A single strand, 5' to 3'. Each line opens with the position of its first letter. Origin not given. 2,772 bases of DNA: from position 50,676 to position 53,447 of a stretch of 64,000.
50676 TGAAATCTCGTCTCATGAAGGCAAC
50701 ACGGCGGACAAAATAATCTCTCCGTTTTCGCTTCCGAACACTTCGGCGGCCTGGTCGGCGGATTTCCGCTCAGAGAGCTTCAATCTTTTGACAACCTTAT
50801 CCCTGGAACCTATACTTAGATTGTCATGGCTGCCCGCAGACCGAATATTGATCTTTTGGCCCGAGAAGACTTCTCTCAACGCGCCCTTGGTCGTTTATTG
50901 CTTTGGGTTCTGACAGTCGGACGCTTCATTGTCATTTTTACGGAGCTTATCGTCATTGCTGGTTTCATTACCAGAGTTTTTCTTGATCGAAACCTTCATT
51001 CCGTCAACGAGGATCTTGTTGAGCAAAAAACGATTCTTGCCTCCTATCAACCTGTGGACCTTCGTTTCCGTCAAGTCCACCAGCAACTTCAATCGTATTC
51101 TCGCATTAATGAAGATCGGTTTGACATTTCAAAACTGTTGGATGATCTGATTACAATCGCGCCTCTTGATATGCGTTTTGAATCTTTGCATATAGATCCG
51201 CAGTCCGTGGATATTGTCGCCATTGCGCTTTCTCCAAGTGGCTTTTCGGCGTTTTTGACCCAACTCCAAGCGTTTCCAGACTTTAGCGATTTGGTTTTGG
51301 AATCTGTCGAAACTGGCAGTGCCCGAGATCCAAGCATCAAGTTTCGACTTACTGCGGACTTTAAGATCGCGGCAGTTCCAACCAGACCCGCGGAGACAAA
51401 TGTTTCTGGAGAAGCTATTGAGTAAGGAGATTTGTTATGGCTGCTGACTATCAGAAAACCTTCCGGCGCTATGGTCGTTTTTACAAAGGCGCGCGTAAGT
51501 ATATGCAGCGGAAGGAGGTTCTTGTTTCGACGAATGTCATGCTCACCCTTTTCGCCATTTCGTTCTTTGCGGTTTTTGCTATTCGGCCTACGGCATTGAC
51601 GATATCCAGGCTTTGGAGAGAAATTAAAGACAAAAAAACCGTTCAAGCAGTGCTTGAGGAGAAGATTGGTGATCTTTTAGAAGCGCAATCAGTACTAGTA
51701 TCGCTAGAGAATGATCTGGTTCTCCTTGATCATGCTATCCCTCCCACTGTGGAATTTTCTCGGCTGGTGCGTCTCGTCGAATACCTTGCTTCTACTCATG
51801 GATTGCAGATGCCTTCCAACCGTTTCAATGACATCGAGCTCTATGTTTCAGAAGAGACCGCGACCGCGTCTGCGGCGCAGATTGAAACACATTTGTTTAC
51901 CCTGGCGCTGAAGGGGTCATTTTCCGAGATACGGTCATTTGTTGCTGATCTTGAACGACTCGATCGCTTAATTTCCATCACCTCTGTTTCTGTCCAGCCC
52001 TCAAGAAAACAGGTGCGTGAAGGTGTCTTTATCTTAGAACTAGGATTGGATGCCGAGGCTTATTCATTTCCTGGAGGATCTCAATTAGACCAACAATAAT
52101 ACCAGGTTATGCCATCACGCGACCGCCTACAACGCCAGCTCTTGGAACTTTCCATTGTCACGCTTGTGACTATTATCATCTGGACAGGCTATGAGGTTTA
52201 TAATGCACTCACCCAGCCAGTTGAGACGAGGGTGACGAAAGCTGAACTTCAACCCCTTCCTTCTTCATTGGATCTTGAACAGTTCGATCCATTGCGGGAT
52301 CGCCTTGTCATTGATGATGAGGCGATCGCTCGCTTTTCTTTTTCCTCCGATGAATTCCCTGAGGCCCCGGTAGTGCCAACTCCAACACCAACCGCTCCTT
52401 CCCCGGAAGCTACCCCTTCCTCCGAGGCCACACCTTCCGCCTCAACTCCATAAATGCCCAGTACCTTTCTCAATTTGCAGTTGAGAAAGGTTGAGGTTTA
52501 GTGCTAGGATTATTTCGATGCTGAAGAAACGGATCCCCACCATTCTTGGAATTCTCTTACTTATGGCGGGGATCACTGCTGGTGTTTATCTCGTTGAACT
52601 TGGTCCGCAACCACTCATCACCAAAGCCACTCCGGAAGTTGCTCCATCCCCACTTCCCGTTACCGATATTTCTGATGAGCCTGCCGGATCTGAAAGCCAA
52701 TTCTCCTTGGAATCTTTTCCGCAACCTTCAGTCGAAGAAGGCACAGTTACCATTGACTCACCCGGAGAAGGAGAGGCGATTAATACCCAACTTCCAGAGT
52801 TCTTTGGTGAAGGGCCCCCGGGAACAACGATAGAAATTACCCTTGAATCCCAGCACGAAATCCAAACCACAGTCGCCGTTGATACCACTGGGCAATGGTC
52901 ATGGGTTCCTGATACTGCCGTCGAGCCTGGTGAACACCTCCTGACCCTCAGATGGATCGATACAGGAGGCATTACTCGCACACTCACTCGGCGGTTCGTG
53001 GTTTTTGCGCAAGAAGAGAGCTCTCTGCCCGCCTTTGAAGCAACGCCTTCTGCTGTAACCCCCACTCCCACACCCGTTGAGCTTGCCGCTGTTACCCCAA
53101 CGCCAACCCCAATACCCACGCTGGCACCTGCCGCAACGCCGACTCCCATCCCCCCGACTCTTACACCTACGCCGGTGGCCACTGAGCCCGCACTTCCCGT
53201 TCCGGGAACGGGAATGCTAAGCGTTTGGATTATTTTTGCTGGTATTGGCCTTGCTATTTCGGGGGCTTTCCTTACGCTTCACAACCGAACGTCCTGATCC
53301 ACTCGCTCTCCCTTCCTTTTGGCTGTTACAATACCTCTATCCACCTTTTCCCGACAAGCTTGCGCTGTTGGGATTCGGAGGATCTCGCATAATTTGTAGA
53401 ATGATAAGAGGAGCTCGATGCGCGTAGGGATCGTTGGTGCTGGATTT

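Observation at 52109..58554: Candidate surface-protein O-glycosylation locus: Pro/Thr-rich substrates next to a PMT/ArnT-like GT-C enzyme, a DUF2298 YYY protein and a Glf-like flavoenzyme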

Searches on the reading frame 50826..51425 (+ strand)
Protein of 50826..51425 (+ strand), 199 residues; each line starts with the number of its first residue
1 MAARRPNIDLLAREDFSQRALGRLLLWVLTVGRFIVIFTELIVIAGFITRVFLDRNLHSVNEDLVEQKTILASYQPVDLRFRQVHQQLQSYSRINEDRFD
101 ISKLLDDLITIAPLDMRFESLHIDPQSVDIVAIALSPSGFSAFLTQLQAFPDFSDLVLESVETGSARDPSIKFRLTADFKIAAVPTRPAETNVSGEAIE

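Call 3: search_protein_families(library=pfam, proteins=[window:50826-51425:+], max_evalue=0.01)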
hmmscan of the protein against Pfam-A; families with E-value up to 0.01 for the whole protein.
window:50826-51425:+ (199 aa): 1 family
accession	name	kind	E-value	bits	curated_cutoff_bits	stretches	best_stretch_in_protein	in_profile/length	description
PF05137.18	PilN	-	1.7e-08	34.8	22.8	1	104-177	2-76/78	Fimbrial assembly protein (PilN)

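Call 4: search_protein_families(library=ncbifam, proteins=[window:50826-51425:+], max_evalue=0.01)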
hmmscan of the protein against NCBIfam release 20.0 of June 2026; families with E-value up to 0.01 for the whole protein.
window:50826-51425:+ (199 aa): 0 families

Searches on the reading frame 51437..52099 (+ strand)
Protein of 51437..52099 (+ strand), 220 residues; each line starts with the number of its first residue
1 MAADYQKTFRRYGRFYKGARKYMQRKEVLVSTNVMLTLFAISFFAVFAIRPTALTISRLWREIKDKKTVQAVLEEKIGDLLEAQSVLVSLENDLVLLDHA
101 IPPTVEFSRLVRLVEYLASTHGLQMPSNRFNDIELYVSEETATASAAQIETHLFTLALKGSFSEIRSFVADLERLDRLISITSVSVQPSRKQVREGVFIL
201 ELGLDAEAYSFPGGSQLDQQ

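Call 3: search_protein_families(library=pfam, proteins=[window:51437-52099:+], max_evalue=0.01)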
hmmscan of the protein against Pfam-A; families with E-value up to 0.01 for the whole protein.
window:51437-52099:+ (220 aa): 1 family
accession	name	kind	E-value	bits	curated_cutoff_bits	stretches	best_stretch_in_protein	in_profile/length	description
PF04350.18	PilO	-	6.4e-08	33.3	22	1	74-211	19-143/145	Pilus assembly protein, PilO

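Call 4: search_protein_families(library=ncbifam, proteins=[window:51437-52099:+], max_evalue=0.01)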
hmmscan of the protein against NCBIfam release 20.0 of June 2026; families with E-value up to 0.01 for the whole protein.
window:51437-52099:+ (220 aa): 0 families

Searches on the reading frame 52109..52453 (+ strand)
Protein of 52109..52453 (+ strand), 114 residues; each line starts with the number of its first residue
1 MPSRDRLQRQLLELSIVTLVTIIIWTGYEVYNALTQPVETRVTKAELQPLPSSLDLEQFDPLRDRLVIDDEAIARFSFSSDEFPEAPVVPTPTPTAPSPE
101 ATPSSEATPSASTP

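Call 3: search_protein_families(library=pfam, proteins=[window:52109-52453:+], max_evalue=0.01)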
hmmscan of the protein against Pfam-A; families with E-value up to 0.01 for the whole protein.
window:52109-52453:+ (114 aa): 0 families

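Call 4: search_protein_families(library=ncbifam, proteins=[window:52109-52453:+], max_evalue=0.01)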
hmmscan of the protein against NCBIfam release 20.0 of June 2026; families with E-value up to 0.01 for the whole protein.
window:52109-52453:+ (114 aa): 0 families

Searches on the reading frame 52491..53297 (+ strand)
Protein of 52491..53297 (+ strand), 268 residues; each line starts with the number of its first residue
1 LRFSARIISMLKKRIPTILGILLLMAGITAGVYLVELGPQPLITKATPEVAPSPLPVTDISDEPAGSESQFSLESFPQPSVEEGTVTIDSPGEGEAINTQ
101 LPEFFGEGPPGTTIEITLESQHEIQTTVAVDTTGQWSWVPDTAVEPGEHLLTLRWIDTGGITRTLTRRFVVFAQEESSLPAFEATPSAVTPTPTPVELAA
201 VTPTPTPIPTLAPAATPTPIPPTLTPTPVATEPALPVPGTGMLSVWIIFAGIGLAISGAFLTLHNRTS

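Call 3: search_protein_families(library=pfam, proteins=[window:52491-53297:+], max_evalue=0.01)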
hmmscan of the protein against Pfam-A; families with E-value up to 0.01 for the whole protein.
window:52491-53297:+ (268 aa): 1 family
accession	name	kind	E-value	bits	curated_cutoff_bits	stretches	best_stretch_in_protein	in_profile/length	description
PF19077.6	Big_13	-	1.1e-07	32.7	27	1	95-166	22-94/102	Bacterial Ig-like domain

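Call 4: search_protein_families(library=ncbifam, proteins=[window:52491-53297:+], max_evalue=0.01)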
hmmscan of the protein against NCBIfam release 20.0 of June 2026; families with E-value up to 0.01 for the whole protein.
window:52491-53297:+ (268 aa): 1 family
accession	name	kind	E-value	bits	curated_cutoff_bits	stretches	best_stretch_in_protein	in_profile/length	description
NF033510.3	Ca_tandemer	repeat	0.00014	22.1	50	1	99-160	30-93/96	Ca2+-stabilized repeat-containing adhesin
